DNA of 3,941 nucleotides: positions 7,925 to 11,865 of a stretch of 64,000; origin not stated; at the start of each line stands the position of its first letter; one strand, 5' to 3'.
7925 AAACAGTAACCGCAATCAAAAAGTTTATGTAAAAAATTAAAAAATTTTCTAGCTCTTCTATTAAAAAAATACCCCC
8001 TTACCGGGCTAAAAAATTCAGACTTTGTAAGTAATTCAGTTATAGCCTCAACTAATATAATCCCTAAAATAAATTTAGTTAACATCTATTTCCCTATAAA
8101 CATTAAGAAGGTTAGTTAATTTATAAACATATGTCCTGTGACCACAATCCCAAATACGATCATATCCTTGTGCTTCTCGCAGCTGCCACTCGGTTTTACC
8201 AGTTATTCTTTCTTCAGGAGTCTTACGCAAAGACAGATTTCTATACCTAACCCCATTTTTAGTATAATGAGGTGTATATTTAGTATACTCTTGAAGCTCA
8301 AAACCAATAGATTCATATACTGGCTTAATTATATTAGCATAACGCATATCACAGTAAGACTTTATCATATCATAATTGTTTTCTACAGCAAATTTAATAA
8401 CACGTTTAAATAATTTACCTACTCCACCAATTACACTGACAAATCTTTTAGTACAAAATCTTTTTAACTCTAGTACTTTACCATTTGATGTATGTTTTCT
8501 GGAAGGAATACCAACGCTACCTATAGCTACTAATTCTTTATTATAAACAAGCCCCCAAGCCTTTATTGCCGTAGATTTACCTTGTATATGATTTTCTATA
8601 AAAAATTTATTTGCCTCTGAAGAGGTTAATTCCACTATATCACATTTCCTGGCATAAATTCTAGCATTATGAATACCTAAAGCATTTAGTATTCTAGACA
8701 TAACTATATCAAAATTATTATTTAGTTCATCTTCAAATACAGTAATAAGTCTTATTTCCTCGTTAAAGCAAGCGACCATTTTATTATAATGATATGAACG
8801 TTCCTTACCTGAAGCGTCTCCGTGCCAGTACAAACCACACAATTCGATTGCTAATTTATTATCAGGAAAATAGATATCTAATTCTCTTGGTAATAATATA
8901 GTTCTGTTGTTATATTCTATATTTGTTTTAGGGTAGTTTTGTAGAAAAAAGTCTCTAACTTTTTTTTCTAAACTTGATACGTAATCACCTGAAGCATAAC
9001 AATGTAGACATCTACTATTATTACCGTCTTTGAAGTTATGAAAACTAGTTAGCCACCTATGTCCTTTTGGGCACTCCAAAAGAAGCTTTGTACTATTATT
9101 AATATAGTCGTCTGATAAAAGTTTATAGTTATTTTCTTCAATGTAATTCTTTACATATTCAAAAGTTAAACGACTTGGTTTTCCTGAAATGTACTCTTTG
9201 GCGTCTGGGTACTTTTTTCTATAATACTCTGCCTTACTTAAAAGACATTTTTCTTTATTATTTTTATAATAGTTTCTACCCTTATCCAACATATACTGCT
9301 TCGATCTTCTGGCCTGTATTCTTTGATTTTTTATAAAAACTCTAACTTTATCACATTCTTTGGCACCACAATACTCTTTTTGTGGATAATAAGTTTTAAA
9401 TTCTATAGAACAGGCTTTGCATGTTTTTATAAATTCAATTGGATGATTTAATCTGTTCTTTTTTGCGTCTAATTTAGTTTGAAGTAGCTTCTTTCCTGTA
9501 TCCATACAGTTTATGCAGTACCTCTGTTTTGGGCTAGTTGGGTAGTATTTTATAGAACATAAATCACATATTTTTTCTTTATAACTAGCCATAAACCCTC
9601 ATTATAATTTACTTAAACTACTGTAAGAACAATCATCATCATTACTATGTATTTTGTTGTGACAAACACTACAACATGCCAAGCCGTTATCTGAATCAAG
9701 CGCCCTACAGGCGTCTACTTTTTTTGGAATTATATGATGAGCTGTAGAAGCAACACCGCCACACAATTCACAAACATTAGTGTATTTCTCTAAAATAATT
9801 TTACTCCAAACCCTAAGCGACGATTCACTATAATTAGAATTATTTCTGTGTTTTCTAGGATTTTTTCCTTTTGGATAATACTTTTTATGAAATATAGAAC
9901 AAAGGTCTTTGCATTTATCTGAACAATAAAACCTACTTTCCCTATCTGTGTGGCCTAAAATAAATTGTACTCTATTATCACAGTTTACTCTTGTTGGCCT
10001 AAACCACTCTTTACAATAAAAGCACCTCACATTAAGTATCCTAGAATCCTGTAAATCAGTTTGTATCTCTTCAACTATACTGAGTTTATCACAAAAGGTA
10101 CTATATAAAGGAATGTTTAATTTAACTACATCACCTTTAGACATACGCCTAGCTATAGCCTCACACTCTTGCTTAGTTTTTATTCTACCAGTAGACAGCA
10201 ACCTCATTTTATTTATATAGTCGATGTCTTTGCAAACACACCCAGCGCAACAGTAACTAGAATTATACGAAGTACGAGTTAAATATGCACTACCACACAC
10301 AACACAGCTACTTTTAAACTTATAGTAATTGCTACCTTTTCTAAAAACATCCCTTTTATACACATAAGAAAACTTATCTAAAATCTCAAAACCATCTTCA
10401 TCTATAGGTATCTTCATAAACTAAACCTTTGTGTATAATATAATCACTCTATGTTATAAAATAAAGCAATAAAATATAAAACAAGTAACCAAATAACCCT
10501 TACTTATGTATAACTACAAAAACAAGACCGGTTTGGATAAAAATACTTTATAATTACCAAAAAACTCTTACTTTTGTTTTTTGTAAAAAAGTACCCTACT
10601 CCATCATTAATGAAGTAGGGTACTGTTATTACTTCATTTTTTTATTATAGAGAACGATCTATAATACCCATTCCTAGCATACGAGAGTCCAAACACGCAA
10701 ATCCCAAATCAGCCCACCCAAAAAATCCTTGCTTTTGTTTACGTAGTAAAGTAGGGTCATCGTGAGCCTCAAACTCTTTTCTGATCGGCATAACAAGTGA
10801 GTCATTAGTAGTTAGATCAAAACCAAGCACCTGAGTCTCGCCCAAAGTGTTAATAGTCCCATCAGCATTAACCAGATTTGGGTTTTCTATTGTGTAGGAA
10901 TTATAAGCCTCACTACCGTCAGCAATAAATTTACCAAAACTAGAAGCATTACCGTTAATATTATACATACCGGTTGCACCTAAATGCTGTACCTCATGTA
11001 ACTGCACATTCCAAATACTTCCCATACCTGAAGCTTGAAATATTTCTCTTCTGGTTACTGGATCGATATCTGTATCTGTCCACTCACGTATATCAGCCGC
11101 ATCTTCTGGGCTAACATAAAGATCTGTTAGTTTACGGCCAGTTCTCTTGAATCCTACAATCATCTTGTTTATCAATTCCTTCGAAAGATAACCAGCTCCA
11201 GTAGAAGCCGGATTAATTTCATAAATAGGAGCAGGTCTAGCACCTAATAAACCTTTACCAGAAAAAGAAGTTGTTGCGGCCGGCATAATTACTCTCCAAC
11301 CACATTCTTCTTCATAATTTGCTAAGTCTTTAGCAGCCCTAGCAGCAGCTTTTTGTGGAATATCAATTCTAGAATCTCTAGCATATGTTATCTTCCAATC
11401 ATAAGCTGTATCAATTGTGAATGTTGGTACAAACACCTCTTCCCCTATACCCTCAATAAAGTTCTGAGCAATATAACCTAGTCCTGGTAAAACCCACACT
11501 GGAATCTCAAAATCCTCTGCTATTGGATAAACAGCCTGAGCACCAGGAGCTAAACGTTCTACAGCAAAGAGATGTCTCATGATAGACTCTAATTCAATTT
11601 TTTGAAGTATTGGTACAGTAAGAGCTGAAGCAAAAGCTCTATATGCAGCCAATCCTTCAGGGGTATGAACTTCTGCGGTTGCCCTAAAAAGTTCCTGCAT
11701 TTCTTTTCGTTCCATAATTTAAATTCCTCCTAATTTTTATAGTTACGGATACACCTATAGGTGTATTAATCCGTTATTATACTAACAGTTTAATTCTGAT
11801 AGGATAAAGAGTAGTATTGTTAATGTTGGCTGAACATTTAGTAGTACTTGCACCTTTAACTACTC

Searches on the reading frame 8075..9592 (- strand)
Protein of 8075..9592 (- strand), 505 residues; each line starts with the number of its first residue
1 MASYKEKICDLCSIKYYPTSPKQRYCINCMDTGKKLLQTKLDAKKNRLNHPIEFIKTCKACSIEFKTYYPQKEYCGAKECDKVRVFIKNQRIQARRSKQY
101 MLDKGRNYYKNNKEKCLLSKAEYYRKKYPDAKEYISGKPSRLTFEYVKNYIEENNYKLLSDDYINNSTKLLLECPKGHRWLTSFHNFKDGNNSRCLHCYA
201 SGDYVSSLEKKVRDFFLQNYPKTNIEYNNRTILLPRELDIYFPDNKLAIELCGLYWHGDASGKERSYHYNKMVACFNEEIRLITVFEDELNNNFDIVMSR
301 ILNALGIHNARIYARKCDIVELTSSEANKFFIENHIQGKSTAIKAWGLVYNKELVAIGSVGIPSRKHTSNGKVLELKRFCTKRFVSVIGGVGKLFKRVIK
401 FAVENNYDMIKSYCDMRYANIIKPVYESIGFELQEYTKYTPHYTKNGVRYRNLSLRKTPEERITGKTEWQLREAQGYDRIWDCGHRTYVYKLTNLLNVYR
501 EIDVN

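Call 14: search_protein_families(library=phrogs, proteins=[window:8075-9592:-], max_evalue=0.00001)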
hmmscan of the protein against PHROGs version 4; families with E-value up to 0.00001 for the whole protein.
window:8075-9592:- (505 aa): 3 families
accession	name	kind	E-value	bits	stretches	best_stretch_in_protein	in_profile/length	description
phrog_559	-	DNA, RNA and nucleotide metabolism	2.6e-72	245.5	1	25-494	152-603/607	HNH endonuclease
phrog_3339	-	DNA, RNA and nucleotide metabolism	1.5e-69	236.5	1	9-491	76-534/536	homing endonuclease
phrog_29804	-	unknown function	2.1e-32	113.7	1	105-449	152-476/534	-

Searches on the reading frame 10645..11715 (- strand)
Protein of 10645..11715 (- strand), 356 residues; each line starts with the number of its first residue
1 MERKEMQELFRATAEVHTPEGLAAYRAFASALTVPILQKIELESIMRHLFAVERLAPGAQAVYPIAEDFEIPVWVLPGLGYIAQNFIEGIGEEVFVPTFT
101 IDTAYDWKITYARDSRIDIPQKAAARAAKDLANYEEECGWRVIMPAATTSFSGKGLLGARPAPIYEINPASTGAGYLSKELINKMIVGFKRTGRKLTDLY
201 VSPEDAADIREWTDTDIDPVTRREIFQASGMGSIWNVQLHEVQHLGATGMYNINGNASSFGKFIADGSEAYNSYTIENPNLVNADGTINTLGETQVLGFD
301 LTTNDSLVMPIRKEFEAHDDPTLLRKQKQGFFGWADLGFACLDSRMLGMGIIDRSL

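Call 14: search_protein_families(library=phrogs, proteins=[window:10645-11715:-], max_evalue=0.00001)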
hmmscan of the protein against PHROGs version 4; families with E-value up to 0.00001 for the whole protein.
window:10645-11715:- (356 aa): 1 family
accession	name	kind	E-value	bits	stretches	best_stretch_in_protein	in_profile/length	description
phrog_2522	-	head and packaging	2.8e-10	40.8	1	5-244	42-257/318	major head protein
